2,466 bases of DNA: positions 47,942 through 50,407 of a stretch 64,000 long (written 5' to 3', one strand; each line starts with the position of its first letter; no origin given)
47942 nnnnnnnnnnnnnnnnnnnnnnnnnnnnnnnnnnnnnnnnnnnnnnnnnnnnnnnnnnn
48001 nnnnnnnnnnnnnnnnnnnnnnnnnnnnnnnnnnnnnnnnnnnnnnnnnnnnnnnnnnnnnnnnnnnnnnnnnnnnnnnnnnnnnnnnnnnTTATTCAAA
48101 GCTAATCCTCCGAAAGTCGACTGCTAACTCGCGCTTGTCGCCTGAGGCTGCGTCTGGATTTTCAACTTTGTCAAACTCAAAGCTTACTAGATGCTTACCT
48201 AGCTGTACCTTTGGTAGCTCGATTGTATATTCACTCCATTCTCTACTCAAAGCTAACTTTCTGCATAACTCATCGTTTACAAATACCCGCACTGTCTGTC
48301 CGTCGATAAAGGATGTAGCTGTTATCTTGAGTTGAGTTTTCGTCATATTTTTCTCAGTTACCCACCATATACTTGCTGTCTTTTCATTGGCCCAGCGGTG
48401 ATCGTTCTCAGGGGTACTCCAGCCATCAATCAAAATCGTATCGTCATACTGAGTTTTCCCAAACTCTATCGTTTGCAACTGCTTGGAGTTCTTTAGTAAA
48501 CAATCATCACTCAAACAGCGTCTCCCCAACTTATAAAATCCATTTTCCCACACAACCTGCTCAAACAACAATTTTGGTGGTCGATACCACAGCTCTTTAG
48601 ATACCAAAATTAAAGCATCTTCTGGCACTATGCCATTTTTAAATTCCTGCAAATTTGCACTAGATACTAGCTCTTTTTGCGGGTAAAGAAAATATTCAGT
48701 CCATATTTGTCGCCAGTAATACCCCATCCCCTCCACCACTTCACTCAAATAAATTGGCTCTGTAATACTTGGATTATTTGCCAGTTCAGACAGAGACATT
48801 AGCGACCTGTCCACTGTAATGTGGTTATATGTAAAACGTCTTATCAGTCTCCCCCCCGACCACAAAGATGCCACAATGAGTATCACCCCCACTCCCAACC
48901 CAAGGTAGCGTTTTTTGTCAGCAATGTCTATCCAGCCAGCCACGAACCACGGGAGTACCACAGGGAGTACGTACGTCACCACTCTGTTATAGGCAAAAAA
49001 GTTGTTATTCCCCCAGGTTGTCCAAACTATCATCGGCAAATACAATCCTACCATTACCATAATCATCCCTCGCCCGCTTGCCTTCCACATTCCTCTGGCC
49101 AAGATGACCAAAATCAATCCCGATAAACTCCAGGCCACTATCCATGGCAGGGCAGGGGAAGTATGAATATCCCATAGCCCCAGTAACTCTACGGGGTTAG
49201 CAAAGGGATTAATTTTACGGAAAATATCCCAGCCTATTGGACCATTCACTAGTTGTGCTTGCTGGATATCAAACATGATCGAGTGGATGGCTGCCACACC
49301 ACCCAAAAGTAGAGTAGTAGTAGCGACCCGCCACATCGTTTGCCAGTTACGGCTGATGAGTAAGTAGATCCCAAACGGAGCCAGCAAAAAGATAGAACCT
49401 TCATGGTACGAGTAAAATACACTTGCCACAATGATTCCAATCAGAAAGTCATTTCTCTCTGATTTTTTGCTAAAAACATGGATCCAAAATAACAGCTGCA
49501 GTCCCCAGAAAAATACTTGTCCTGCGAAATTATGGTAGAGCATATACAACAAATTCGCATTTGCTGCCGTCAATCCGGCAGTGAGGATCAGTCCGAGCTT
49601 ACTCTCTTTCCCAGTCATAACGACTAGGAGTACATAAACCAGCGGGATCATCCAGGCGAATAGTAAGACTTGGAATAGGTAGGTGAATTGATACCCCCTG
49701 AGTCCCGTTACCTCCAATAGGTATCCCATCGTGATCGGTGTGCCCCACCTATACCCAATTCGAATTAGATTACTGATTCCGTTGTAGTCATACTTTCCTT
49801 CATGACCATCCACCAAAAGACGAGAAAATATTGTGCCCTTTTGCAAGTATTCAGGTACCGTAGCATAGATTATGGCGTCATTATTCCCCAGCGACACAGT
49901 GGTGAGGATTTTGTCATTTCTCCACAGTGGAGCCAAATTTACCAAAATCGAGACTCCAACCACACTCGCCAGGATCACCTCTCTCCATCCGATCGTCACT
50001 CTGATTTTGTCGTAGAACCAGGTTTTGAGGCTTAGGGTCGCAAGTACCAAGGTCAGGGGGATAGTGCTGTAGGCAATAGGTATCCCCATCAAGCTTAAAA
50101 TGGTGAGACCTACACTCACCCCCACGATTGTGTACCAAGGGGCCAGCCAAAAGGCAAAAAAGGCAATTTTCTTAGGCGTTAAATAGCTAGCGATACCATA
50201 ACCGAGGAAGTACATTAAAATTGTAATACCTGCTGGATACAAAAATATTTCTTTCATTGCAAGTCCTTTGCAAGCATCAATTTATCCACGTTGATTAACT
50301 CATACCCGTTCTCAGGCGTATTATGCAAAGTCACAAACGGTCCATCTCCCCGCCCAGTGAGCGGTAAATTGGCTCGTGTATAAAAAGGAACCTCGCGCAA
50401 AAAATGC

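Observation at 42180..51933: Five-gene minus-strand operon composed only of giant polytopic membrane proteins, including two internal paralog pairs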

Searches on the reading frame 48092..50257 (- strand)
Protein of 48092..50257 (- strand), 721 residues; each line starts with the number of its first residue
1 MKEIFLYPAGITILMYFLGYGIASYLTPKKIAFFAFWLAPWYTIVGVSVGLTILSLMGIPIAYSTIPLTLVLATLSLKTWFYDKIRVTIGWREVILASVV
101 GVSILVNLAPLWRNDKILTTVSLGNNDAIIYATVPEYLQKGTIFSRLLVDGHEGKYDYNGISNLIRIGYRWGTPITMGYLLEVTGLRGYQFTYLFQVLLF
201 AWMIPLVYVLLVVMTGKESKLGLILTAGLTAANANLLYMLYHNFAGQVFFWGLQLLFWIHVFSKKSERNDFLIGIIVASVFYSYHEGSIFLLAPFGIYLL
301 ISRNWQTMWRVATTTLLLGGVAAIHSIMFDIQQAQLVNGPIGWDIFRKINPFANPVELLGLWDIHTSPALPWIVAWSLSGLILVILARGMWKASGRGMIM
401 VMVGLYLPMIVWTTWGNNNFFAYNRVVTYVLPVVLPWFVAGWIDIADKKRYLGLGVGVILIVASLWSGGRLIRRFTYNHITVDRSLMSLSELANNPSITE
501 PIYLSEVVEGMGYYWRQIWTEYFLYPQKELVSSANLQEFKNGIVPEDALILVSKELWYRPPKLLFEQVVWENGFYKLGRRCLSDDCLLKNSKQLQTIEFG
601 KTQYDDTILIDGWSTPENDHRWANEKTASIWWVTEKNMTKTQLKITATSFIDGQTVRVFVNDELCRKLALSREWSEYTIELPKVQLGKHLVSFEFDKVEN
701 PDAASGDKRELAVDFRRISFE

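Call 5: search_protein_families(library=pfam, proteins=[window:48092-50257:-], max_evalue=1)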
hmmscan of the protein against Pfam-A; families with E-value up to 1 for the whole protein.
window:48092-50257:- (721 aa): 0 families

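Call 6: search_protein_families(library=ncbifam, proteins=[window:48092-50257:-], max_evalue=1)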
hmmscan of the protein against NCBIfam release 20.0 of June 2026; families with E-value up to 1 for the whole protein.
window:48092-50257:- (721 aa): 1 family
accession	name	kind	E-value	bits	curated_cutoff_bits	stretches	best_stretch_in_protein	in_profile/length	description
NF050090.1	AlifAldimDhtsOxdA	equivalog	0.12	11.6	600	1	600-639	86-125/349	aliphatic aldoxime dehydratase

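Call 13: search_solved_structures(query=window:48092-50257:-, max_evalue=10)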
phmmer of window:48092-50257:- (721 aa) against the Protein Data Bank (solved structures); distinct sequences matched with E-value up to 10: 2.
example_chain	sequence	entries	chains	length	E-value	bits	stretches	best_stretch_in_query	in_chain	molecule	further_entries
7wlh_B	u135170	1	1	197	0.5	11.9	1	550-612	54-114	E2 ubiquitin-conjugating enzyme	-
7ar9_c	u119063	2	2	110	1.6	10.2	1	290-345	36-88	KFYI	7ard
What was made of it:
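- Closest known: STT3 / AglB / PglB oligosaccharyltransferases. Different: There is no sequence-level match (calls 5, 6, 13).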

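Call 20: find_homologous_proteins(query=window:48092-50257:-, max_evalue=0.001)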
Query window:48092-50257:- (721 aa): 22 proteins with E <= 0.001 among 8000 candidates.
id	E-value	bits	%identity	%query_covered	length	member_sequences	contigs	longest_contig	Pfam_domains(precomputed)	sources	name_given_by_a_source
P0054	0.0e+0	1644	100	100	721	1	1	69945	-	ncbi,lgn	ncbi:MAG: hypothetical protein ABII21_04350 [bacterium]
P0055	0.0e+0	1184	71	100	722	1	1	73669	-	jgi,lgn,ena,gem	-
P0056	5.2e-141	490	36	100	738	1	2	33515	-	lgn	-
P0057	2.8e-139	484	36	100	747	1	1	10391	-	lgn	-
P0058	2.3e-138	481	35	100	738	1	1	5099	-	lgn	-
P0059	4.5e-138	480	35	100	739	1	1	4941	-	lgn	-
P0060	6.1e-138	480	36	100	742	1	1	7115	-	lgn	-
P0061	8.2e-134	466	35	100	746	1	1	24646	-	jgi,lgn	jgi:hypothetical protein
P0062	2.2e-133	464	36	100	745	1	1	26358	-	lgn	-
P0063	3.9e-133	464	42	80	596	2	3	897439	-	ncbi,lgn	-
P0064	2.5e-131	458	36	100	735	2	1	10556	-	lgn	-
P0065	2.8e-131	457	36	100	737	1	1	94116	-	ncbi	-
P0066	3.4e-131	457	35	100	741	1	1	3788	-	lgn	-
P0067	3.8e-131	457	36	100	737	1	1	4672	-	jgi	-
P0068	1.5e-130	455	35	100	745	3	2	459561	-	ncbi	ncbi:MAG: hypothetical protein WC741_04290 [Patescibacteria group bacterium]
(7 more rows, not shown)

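Call 40: search_solved_structures(query=A2, max_evalue=10)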
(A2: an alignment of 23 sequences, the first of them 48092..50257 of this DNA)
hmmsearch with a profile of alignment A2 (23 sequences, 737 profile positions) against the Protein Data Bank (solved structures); distinct sequences matched with E-value up to 10: 2.
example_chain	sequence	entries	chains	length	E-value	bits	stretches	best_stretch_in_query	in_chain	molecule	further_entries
2qc1_B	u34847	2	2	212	0.21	12.8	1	653-736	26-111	Acetylcholine receptor subunit alpha | Acetylcholine receptor subunit alpha 1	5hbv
5hbt_B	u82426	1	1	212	0.24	12.6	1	658-736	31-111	Acetylcholine receptor subunit alpha 1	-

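Call 42: predict_structure(alignment_id=A2)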
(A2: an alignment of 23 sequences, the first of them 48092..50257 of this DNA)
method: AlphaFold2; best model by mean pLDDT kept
length: 721 residues; sequences in the alignment: 23
mean_pLDDT: 89.3   pTM: 0.87
mean pLDDT of the five models: 89.3, 87.9, 87.7, 87.4, 86.5
residues with pLDDT >= 90: 470; 70-90: 209; 50-70: 32; < 50: 10
segments of 3 or more residues with pLDDT < 50: 152-155, 337-342
pLDDT, mean of each block of 10 residues (from residue 1): 94 97 92 94 96 94 96 96 86 96 96 94 86 94 82 55 84 95 96 97 98 94 95 95 92 97 84 95 89 94 93 93 85 61 59 89 87 92 95 93 94 85 89 96 92 89 93 91 94 93 85 82 90 80 86 81 91 94 86 83 86 83 91 85 93 92 93 94 89 91 68 93 88
secondary structure, 60 per line:
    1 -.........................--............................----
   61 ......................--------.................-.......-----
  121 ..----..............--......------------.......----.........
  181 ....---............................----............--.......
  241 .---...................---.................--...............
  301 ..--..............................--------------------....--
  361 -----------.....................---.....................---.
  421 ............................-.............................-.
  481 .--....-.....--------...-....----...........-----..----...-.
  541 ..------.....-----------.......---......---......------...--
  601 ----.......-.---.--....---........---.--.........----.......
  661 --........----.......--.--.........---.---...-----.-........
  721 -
elements in order (helices of 4 or more, strands of 3 or more residues): H2-26 H29-56 H61-82 H91-107 H109-115 H127-140 H143-148 H161-167 H172-184 H188-215 H220-231 H234-241 H245-263 H267-283 H286-302 H305-334 H355-358 H372-392 H396-416 H420-448 H450-478 H484-487 H489-493 E502-504 H506-509 H514-524 E549-553 E565-571 E575-580 H584-589 E596-598 H605-608 E609-611 E620-623 E627-634 E641-649 E654-660 E663-670 E675-681 E687-695 E713-720
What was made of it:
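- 48092..50257 (-): E-long: 721-aa protein with a GT-C fold membrane domain, an α/β domain and a C-terminal β-sandwich. AF2 model with pLDDT 89.3 (call 42).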

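Call 47: fold_search(model_id=the predicted structure, library=pdb)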
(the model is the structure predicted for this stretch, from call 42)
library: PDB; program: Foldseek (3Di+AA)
matches with E <= 10: 1099; with E <= 0.001: 7
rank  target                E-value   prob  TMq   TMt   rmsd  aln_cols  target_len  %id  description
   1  8b6l_I                2.7e-05  1.00  0.39  0.41  15.1       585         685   12  Subtomogram average of the human Sec61-TRAP-OSTA-translocon (released 2022-12-07)
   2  8agc_A                1.2e-04  1.00  0.39  0.40  13.3       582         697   13  Structure of yeast oligosaccharylransferase complex with lipid-linked oligosaccharide and non-acceptor peptide bound (released 2022-12-07)
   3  8agb_A                1.5e-04  1.00  0.40  0.44  11.9       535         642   12  Structure of yeast oligosaccharylransferase complex with lipid-linked oligosaccharide bound (released 2022-12-07)
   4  6ezn_F                1.6e-04  1.00  0.40  0.44  12.1       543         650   13  Cryo-EM structure of the yeast oligosaccharyltransferase (OST) complex (released 2018-01-17)
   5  7bvf_B                2.1e-04  1.00  0.27  0.20  20.9       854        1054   10  Cryo-EM structure of Mycobacterium tuberculosis arabinosyltransferase EmbA-EmbB-AcpM2 in complex with ethambutol (released 2020-04-29)
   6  6wby                  2.4e-04  1.00  0.38  0.25  14.8       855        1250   11  Single-Particle Cryo-EM Structure of Arabinofuranosyltransferase AftD from Mycobacteria, Mutant R1389S Class 2 (released 2020-05-13)
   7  6w98_A                2.8e-04  1.00  0.41  0.25  14.1       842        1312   12  Single-Particle Cryo-EM Structure of Arabinofuranosyltransferase AftD from Mycobacteria (released 2020-05-13)
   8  2w3j                  1.1e-03  1.00  0.12  0.51   6.9       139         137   14  Structure of a family 35 carbohydrate binding module from an environmental isolate (released 2009-01-20)
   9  1w0n                  1.2e-03  1.00  0.12  0.57   5.6       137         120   10  Structure of uncomplexed Carbohydrate Binding Domain CBM36 (released 2004-10-27)
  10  3wnk                  1.5e-03  1.00  0.13  0.13  16.0       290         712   12  Crystal Structure of Bacillus circulans T-3040 cycloisomaltooligosaccharide glucanotransferase (released 2014-02-05)
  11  8j3x_A                1.6e-03  1.00  0.13  0.24   4.3       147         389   12  Crystal structure of CBM6E from Saccharophagus degradans (released 2024-04-24)
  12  2w47_A                1.7e-03  1.00  0.12  0.50   7.3       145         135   11  Clostridium thermocellum CBM35 in complex with delta-4,5- anhydrogalacturonic acid (released 2009-01-27)
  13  1ux7_A                1.7e-03  1.00  0.12  0.55   5.8       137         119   10  Carbohydrate-Binding Module CBM36 in complex with calcium and xylotriose (released 2004-10-27)
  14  8j3x_B                1.8e-03  1.00  0.13  0.24   4.3       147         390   12  Crystal structure of CBM6E from Saccharophagus degradans (released 2024-04-24)
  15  6yg8_D                1.8e-03  1.00  0.12  0.13   7.5       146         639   18  Cryo-EM structure of a BcsB pentamer in the context of an assembled Bcs macrocomplex (released 2021-02-24)
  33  3wak                  3.5e-03  1.00  0.40  0.35  17.5       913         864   11  Crystal structure of the Archaeoglobus fulgidus oligosaccharyltransferase (O29867_ARCFU) in the apo form (released 2013-10-30)
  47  5f15                  5.1e-03  1.00  0.35  0.44   9.8       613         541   12  Crystal Structure of ArnT from Cupriavidus metallidurans bound to Undecaprenyl phosphate (released 2016-02-17)
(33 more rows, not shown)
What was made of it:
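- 48092..50257 (-): Foldseek hits: STT3 8b6l_I E 2.7e-5, 8agc_A, 6ezn_F, EmbB 7bvf_B, AftD 6wby/6w98, AftA, AglB 3wak, ArnT 5f15 (call 47).
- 48095..48472 (-): C-terminal CBM-like β-sandwich of E-long (aa 596-721). Foldseek hits: CBM35 2w3j, CBM36 1w0n/1ux7, CBM6 8j3x and BcsB (call 47).
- The best Foldseek hits of E-long are STT3 subunits and AglB (call 47).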

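Call 71: find_related_loci(query=A2, collection=genome_contigs, flank=10000)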
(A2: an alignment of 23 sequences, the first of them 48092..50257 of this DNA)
Query A2 (721 aa) in genome_contigs; peptide patterns used: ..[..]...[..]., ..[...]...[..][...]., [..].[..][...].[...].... (x = any residue, [..] = any of these).
278 stretches matched a pattern; 19 encode a relative of the query (tblastn E <= 1e-3); 18 distinct loci.
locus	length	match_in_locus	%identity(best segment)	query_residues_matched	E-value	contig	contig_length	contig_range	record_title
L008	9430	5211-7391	37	14-721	7e-151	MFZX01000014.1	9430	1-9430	MAG: Candidatus Roizmanbacteria bacterium RIFCSPHIGHO2_12_FULL_37_23 rifcsphigho2_12_scaffold_17005, whole genome shotgu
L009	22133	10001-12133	37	28-721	1e-147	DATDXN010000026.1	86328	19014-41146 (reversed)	MAG TPA_asm: Patescibacteria group bacterium isolate SMAG_U8140 k141_274596, whole genome shotgun sequence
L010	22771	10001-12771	37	4-721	4e-143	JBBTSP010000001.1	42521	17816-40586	MAG: Patescibacteria group bacterium isolate H41-bin142_1 H41_bin142_1_000000000001, whole genome shotgun sequence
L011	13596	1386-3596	35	1-721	7e-141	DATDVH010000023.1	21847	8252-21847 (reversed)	MAG TPA_asm: Patescibacteria group bacterium isolate SMAG_U8079 k141_1955785, whole genome shotgun sequence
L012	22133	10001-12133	37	28-721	2e-138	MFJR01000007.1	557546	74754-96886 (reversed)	MAG: Candidatus Gottesmanbacteria bacterium RIFCSPLOWO2_01_FULL_39_12b rifcsplowo2_01_scaffold_21, whole genome shotgun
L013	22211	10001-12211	36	1-721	4e-138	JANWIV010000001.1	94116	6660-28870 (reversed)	MAG: Candidatus Microgenomates bacterium isolate CRAIB_MAG50 c_000000001483, whole genome shotgun sequence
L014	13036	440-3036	35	28-721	8e-134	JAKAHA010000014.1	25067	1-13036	MAG: bacterium isolate WY2.bin75 NODE_2583_length_25067_cov_2.108340, whole genome shotgun sequence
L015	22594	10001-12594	37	28-721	3e-133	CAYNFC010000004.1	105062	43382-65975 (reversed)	MAG TPA_asm: uncultured Gammaproteobacteria bacterium isolate binchicken_co266_245 genome assembly, contig: NODE_462_len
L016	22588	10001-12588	35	3-721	3e-133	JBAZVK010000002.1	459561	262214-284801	MAG: Patescibacteria group bacterium isolate SO_2017_GW1_250 NODE_138_length_459561_cov_8.100539_OW334_2017, whole genom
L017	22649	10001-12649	34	4-721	3e-131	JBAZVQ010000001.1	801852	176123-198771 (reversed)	MAG: Patescibacteria group bacterium isolate SO_2017_GW1_256 NODE_40_length_801852_cov_10.114443_OW334_2017, whole genom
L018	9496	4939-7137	34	1-721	3e-130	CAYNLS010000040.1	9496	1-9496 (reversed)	MAG TPA_asm: uncultured Gammaproteobacteria bacterium isolate SRP269290_co3_853 genome assembly, contig: NODE_9455_lengt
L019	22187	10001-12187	34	11-719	2e-112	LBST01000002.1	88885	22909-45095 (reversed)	MAG: Candidatus Roizmanbacteria bacterium GW2011_GWC1_37_12 US38_C0002, whole genome shotgun sequence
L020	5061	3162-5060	36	1-621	5e-107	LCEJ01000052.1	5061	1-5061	MAG: Candidatus Daviesbacteria bacterium GW2011_GWA2_42_7 UV41_C0052, whole genome shotgun sequence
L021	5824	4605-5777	39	4-379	6e-79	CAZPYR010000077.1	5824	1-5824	MAG TPA_asm: uncultured Gammaproteobacteria bacterium isolate SRP286056_co1_466 genome assembly, contig: NODE_19652_leng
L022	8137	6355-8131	35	1-718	3e-77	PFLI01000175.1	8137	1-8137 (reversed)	MAG: Candidatus Roizmanbacteria bacterium CG_4_10_14_0_8_um_filter_33_9 CG_4_10_14_0.8_um_filter_scaffold_6053_c, whole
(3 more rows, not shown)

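Call 90: list_cluster_members(proteins=[window:46080-46214:+, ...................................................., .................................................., window:48092-50257:-, window:44405-46036:-])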
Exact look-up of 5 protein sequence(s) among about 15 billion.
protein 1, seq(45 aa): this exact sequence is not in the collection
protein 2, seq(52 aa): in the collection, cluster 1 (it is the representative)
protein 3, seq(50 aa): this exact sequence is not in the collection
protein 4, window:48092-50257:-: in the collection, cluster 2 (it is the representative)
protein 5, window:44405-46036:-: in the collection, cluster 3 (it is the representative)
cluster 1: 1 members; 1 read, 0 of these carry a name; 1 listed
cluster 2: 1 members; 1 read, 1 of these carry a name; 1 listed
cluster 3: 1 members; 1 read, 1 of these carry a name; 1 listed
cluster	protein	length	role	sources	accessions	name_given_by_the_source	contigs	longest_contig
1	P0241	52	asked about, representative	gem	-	-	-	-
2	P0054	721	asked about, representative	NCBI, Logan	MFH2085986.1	MAG: hypothetical protein ABII21_04350 [bacterium]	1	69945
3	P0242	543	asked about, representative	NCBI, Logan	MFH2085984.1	MAG: hypothetical protein ABII21_04340 [bacterium]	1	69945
